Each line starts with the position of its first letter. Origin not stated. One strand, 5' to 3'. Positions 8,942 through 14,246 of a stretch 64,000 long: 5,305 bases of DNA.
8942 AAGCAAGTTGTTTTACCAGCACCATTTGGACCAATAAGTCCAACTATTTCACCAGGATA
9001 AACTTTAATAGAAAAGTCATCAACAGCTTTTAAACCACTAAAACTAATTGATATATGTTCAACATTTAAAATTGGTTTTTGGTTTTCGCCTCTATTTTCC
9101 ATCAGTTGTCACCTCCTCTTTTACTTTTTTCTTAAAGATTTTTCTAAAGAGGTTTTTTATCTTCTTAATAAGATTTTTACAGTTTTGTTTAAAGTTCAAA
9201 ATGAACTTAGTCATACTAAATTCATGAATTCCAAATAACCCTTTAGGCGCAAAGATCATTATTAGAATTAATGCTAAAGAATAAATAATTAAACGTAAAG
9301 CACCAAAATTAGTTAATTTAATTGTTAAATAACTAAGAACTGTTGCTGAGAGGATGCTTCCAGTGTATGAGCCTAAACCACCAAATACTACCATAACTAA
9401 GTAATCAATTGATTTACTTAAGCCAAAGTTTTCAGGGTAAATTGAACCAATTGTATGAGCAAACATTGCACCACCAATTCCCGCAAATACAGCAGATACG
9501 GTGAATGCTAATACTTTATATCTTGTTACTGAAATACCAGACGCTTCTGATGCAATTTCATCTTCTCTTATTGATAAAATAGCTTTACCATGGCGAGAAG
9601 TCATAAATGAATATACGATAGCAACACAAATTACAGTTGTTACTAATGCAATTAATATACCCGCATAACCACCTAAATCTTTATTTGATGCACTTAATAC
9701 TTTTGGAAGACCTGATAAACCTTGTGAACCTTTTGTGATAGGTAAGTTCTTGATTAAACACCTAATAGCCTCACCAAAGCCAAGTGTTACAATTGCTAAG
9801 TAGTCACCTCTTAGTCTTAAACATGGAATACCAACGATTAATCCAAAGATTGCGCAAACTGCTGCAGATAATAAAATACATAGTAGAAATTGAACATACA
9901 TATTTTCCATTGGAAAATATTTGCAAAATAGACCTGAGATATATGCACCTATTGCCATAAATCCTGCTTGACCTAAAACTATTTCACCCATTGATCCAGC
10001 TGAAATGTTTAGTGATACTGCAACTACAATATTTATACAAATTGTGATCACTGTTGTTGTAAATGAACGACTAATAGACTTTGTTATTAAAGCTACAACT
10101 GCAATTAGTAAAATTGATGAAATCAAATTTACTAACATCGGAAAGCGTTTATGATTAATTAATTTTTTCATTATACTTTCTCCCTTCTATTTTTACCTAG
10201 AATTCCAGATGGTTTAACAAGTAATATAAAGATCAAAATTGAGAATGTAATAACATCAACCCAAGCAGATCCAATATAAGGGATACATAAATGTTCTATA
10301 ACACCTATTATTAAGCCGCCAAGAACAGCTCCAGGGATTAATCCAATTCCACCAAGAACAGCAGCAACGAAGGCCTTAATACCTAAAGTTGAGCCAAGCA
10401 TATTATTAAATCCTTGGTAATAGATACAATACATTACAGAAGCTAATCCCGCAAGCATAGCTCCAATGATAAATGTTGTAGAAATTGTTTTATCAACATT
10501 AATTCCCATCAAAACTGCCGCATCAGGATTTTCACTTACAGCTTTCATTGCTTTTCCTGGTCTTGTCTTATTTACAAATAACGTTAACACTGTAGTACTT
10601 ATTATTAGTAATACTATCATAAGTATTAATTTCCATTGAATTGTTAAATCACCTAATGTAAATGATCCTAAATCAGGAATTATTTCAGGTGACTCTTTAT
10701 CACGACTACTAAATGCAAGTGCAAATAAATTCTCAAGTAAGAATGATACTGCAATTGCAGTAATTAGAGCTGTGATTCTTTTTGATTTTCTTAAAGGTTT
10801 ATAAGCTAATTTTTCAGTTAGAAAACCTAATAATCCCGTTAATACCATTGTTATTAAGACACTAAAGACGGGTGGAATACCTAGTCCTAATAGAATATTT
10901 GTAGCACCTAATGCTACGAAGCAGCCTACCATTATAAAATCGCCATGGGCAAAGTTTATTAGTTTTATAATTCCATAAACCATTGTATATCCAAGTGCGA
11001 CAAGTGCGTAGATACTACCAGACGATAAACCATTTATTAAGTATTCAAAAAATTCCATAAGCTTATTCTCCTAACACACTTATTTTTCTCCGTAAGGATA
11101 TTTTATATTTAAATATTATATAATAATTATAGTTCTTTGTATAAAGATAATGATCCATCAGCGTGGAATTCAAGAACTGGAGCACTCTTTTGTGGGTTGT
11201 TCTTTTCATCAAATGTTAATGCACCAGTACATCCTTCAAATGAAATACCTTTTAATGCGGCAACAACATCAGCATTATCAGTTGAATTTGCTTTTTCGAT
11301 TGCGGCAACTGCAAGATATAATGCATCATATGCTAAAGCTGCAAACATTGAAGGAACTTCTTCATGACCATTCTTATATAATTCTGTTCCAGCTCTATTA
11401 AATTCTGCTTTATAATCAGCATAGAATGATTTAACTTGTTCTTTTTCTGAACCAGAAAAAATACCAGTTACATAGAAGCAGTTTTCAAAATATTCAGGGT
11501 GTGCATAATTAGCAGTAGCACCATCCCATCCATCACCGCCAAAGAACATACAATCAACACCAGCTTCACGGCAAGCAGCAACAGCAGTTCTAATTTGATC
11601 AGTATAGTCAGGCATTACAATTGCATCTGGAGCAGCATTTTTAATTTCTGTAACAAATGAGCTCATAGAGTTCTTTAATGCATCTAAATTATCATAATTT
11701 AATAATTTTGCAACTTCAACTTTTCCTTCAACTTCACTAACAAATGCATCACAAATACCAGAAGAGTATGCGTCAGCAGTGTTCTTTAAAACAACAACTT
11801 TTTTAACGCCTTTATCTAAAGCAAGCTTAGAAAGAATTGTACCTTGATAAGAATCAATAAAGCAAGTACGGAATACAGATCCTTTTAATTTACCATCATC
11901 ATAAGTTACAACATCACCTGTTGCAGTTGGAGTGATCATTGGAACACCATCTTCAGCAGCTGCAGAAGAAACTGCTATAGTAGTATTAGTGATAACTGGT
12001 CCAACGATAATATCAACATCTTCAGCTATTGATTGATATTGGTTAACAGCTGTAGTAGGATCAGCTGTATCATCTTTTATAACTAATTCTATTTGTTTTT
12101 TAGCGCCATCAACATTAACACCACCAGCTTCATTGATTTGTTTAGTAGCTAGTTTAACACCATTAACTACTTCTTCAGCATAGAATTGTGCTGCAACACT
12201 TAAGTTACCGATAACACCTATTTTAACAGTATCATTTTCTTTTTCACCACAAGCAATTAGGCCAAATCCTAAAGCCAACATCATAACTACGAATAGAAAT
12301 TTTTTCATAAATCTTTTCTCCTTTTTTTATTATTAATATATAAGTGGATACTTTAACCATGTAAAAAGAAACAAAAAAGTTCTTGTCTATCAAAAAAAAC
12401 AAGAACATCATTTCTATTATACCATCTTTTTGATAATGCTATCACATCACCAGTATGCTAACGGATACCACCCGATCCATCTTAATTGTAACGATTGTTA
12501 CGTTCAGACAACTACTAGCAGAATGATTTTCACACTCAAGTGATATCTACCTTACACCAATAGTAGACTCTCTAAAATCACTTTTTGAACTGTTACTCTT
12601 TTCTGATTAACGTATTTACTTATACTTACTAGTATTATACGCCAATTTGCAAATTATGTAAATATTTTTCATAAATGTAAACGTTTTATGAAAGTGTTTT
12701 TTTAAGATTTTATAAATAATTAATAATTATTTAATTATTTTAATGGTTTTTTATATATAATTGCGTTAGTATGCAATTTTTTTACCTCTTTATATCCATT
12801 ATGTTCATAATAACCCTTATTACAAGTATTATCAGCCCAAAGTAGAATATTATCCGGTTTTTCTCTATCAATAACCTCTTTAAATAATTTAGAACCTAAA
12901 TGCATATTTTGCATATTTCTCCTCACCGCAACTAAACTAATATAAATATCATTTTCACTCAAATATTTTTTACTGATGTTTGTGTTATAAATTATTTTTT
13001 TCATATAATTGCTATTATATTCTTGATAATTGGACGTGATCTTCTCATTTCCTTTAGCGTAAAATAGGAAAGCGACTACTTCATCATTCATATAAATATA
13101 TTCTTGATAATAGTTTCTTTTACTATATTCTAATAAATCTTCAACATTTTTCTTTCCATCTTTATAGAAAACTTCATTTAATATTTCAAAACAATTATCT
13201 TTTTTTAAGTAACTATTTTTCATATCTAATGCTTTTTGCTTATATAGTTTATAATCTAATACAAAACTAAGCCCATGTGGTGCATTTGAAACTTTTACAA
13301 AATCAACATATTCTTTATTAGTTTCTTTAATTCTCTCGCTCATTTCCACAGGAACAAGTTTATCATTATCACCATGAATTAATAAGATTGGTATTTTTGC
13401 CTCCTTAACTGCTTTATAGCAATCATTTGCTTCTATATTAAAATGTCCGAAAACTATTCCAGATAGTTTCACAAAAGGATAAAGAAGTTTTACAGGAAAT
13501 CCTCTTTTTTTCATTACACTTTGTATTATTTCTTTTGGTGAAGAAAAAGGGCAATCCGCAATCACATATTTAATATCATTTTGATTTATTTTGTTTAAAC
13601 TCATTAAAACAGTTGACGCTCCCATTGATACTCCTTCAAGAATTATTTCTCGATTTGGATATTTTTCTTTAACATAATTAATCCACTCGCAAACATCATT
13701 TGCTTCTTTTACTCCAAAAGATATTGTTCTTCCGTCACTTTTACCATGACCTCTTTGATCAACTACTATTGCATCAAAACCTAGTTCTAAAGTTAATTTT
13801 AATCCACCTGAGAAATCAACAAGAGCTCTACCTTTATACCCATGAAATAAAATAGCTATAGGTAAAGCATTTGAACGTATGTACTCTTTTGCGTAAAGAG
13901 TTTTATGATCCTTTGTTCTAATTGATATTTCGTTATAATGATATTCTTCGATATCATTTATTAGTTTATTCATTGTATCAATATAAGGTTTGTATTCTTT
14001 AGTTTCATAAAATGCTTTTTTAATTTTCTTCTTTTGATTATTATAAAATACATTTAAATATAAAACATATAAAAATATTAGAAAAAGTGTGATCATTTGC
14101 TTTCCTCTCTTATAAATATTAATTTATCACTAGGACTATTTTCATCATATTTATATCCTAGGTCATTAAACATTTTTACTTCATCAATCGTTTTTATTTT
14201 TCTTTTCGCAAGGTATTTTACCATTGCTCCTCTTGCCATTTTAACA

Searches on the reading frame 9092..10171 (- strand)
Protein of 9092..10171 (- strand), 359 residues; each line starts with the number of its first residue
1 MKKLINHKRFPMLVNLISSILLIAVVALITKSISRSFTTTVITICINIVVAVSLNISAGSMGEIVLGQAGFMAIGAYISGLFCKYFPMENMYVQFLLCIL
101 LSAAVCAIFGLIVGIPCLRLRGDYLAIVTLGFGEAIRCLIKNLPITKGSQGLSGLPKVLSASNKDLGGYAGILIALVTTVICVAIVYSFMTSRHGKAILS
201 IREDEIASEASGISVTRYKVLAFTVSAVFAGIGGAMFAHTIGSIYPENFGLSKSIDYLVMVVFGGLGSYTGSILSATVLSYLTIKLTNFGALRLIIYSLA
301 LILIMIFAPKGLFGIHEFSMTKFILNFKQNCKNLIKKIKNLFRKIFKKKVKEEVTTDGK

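Call 53: search_protein_families(library=pfam, proteins=[window:9092-10171:-])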
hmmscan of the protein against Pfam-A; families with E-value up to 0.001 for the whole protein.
window:9092-10171:- (359 aa): 1 family
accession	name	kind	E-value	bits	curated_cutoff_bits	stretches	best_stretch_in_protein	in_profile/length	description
PF02653.21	BPD_transp_2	-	4.1e-41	141.3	26.8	1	40-306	5-265/269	Branched-chain amino acid transport system / permease component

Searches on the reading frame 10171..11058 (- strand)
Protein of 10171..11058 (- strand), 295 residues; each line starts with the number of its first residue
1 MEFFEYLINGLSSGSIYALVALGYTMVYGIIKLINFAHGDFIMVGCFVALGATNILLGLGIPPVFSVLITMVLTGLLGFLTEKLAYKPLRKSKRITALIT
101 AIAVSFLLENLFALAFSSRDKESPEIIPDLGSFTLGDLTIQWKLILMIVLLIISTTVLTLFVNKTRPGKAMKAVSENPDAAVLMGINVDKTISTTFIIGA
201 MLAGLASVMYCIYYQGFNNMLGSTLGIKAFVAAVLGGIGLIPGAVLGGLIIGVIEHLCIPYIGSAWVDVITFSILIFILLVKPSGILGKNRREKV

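Call 53: search_protein_families(library=pfam, proteins=[window:10171-11058:-])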
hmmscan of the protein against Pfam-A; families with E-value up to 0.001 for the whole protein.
window:10171-11058:- (295 aa): 1 family
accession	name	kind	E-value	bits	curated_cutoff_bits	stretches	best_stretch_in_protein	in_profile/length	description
PF02653.21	BPD_transp_2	-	3e-47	161.5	26.8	1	7-279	2-269/269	Branched-chain amino acid transport system / permease component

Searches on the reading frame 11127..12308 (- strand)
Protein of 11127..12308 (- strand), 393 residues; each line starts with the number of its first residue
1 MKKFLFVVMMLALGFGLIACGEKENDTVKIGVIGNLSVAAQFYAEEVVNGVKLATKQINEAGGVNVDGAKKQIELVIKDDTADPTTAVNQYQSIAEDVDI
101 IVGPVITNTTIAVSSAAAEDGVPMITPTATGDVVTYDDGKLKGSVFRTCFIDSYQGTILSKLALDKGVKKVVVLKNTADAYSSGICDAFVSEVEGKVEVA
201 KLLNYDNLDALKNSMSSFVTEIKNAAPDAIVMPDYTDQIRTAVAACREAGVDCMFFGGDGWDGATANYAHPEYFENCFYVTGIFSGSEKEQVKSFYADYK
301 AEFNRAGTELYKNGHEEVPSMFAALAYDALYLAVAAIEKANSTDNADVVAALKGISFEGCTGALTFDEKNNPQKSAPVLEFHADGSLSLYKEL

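Call 53: search_protein_families(library=pfam, proteins=[window:11127-12308:-])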
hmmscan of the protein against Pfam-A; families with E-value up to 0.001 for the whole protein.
window:11127-12308:- (393 aa): 3 families
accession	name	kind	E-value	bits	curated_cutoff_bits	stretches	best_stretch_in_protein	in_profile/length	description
PF13458.12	Peripla_BP_6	-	2.1e-47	162.9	31.7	1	27-377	1-334/343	Periplasmic binding protein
PF01094.35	ANF_receptor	-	8.8e-25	87.9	25.4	1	50-373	5-341/353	Receptor family ligand binding region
PF13433.12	Peripla_BP_5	-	1e-10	41.7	27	1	273-387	237-342/363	Periplasmic binding protein domain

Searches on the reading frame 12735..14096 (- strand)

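Call 53: search_protein_families(library=pfam, proteins=[window:12735-14096:-])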
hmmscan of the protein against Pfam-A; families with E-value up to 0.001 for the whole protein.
window:12735-14096:- (453 aa): 10 families
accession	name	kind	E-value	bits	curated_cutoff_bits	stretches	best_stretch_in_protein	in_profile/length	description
PF00561.26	Abhydrolase_1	-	1.7e-16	61.1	25.8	1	82-191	4-110/245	alpha/beta hydrolase fold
PF12146.15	Hydrolase_4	-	1e-15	58.2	27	1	104-196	29-124/239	Serine aminopeptidase, S33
PF02129.25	Peptidase_S15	-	5.8e-08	33.2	23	1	71-189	46-134/262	X-Pro dipeptidyl-peptidase (S15 family)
PF02230.22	Abhydrolase_2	-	3.6e-06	27.4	23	0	230-265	153-187/217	Phospholipase/Carboxylesterase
PF00326.27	Peptidase_S9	-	1.2e-05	25.4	22.6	1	104-276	12-189/213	Prolyl oligopeptidase family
PF00583.31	Acetyltransf_1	-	0.00016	22.3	20.7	1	304-435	6-116/116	Acetyltransferase (GNAT) family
PF20434.5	BD-FAE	-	0.0002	21.4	26.8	0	229-258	184-213/215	BD-FAE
PF03959.19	FSH1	-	0.00021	21.5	21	1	155-262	107-188/211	Serine hydrolase (FSH1)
PF13508.13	Acetyltransf_7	-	0.00032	21.4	27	0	384-437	30-84/84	Acetyltransferase (GNAT) domain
PF12697.13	Abhydrolase_6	-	0.00065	20.9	26.3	0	82-181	2-92/217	Alpha/beta hydrolase family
